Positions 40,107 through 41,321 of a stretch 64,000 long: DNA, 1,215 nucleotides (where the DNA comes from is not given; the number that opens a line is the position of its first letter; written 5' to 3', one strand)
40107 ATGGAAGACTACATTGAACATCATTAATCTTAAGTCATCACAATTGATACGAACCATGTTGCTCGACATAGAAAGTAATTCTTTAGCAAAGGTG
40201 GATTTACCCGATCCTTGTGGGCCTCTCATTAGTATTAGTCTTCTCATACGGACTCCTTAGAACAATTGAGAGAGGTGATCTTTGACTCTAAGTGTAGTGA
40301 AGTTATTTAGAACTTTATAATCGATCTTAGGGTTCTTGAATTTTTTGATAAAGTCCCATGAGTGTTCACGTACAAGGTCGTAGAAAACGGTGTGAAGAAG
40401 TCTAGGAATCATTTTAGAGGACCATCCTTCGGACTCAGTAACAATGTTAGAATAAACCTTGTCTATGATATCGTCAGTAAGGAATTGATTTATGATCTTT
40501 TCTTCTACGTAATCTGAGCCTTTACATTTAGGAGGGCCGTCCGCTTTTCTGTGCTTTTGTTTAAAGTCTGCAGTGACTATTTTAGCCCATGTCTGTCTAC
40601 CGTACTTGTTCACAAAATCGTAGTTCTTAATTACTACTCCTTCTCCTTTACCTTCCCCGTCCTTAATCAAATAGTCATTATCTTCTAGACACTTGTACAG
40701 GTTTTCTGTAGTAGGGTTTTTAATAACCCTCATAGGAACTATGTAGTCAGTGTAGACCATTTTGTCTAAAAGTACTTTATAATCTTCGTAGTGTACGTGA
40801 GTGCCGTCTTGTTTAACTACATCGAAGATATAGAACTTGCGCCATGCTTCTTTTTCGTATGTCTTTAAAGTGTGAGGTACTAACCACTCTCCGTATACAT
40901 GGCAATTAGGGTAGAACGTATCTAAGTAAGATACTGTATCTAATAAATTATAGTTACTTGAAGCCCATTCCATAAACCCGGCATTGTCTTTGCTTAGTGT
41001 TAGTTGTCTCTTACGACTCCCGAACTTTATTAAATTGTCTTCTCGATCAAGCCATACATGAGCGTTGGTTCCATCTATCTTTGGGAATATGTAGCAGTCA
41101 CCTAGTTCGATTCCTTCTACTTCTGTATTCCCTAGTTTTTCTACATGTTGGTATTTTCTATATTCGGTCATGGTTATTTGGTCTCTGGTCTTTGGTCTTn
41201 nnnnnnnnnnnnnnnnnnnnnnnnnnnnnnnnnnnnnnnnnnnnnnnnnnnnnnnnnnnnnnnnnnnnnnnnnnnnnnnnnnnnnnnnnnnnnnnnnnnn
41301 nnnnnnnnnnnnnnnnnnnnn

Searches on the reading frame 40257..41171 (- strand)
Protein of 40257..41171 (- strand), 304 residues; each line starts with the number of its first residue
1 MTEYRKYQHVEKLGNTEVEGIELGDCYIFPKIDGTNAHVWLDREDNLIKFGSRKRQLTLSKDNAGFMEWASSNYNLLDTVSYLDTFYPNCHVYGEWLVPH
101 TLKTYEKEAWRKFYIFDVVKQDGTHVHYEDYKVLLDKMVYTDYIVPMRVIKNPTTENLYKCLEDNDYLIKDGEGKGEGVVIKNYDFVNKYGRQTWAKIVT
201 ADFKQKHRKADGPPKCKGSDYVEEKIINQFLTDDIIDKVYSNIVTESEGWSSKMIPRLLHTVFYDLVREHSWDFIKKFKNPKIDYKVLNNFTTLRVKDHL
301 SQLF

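Call 16: search_protein_families(library=phrogs, proteins=[window:40257-41171:-], max_evalue=0.001)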
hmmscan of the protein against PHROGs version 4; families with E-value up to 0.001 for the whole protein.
window:40257-41171:- (304 aa): 1 family
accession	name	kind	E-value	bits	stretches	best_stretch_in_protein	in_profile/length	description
phrog_548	-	DNA, RNA and nucleotide metabolism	1.1e-43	150.8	1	4-290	3-325/341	RNA ligase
